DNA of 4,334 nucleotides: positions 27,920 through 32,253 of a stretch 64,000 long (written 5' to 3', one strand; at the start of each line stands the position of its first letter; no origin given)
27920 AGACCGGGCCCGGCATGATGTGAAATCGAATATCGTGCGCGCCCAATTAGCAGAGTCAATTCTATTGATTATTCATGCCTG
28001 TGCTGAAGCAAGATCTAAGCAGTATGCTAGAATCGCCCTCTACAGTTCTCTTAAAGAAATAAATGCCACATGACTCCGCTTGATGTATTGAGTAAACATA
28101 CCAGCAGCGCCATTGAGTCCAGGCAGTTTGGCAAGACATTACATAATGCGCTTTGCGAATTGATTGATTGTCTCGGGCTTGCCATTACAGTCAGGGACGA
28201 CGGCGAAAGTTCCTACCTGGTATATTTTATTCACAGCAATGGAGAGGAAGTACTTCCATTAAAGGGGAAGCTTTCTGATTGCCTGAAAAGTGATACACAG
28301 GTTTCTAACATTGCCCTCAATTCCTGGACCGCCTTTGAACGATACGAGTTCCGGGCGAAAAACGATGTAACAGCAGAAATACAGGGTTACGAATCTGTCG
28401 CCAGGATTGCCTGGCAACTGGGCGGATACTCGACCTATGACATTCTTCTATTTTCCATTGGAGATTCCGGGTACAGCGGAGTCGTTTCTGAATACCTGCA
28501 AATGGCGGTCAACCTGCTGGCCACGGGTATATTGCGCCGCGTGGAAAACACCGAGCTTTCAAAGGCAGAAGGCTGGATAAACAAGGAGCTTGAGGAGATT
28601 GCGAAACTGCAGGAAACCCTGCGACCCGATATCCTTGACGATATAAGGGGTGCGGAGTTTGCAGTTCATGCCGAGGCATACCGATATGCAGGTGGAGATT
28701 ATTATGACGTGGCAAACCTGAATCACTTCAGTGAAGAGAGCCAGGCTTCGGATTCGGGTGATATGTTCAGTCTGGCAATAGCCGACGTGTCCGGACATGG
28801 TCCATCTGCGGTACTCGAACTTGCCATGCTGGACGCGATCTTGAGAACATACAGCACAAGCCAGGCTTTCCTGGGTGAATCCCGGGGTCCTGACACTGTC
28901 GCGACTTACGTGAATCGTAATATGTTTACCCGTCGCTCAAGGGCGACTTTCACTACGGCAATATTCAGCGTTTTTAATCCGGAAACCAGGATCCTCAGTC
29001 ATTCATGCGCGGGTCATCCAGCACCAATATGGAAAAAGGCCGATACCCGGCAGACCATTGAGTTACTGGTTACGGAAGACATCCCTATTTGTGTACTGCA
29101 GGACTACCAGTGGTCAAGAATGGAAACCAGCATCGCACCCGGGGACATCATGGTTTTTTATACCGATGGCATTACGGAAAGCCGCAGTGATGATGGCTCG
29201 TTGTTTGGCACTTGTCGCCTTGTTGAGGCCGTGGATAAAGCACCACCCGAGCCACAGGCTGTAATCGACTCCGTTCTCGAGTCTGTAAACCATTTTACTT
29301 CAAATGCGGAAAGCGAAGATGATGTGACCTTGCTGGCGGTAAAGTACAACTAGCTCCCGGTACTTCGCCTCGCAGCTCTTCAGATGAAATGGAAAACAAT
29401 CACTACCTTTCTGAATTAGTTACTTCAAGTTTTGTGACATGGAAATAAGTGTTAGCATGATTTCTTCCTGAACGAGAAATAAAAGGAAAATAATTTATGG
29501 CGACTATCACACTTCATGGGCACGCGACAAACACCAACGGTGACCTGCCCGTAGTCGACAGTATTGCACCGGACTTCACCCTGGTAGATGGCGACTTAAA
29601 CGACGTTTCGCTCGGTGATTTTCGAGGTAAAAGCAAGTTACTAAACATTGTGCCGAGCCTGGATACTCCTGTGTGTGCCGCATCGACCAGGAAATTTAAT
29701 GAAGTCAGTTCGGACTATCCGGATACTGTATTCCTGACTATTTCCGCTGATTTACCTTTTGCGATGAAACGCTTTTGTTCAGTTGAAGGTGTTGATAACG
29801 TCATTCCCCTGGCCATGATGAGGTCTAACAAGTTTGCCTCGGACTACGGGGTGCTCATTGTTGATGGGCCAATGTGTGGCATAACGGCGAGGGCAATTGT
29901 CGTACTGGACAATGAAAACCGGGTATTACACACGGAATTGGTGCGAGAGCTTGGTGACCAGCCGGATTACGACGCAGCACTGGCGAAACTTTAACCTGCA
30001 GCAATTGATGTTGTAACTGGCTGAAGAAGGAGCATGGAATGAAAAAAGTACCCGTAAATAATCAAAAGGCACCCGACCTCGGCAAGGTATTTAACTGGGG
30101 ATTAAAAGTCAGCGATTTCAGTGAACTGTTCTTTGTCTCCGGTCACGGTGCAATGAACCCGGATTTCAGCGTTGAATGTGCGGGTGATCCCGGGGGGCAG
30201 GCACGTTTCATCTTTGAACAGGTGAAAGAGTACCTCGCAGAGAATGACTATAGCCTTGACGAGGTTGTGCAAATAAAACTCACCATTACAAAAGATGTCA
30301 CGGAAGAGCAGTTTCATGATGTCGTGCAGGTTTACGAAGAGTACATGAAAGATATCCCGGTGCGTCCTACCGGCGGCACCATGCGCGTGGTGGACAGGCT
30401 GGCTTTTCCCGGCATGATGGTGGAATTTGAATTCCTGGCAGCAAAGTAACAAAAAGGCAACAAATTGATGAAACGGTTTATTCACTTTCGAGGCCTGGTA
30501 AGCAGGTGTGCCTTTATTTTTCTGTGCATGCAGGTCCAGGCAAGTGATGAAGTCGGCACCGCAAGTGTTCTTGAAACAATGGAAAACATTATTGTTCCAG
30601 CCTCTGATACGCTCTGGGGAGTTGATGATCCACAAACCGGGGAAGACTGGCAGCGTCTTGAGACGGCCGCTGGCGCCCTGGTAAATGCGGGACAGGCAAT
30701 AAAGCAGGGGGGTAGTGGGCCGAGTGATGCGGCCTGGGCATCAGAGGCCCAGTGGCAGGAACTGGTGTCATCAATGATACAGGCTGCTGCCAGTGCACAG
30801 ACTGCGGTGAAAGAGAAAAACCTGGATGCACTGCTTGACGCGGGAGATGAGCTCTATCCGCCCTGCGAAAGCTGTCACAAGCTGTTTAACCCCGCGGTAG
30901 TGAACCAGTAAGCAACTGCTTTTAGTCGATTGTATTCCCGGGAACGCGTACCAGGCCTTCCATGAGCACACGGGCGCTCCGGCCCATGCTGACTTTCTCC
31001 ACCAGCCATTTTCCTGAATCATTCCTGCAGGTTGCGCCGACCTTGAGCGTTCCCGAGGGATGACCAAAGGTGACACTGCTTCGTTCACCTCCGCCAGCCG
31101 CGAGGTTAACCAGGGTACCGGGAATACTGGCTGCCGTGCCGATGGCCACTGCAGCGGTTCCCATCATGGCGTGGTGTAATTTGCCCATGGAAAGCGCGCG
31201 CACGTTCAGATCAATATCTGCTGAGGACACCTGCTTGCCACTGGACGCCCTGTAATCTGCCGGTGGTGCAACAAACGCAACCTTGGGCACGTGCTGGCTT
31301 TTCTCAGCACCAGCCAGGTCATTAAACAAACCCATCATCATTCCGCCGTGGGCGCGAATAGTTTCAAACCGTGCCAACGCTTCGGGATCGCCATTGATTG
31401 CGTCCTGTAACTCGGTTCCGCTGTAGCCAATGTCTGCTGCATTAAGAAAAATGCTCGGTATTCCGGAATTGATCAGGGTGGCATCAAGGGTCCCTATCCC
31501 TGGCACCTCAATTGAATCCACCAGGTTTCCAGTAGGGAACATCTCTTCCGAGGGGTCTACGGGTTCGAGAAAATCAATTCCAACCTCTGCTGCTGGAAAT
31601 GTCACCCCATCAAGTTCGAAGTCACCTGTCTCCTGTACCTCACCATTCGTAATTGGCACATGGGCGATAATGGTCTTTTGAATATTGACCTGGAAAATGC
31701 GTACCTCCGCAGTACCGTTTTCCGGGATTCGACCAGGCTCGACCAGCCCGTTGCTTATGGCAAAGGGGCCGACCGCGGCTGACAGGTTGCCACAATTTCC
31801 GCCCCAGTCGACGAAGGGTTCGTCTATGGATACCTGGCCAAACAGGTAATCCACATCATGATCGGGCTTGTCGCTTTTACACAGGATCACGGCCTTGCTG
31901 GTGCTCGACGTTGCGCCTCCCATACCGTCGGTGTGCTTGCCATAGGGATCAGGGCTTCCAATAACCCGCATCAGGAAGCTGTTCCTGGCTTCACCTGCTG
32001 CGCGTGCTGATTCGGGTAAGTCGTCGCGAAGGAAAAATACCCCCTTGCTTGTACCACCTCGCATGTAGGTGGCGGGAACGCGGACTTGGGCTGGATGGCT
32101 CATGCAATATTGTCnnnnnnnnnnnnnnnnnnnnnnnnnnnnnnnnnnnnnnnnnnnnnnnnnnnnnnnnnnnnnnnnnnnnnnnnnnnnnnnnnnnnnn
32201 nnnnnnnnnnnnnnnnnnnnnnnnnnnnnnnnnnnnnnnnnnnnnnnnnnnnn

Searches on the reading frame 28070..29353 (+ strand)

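Call 48: search_protein_families(library=pfam, proteins=[window:28070-29353:+], max_evalue=0.1)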
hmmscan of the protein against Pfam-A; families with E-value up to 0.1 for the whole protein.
window:28070-29353:+ (427 aa): 1 family
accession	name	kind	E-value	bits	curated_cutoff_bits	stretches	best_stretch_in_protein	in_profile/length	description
PF07228.17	SpoIIE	-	5e-42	144.5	25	1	232-426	4-191/192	Stage II sporulation protein E (SpoIIE)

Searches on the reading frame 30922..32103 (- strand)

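Call 48: search_protein_families(library=pfam, proteins=[window:30922-32103:-], max_evalue=0.1)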
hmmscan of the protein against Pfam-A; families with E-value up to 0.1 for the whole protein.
window:30922-32103:- (393 aa): 1 family
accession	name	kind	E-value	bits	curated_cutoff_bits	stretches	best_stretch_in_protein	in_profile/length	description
PF04303.18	PrpF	-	9.7e-163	541.8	27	1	6-388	1-371/371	PrpF protein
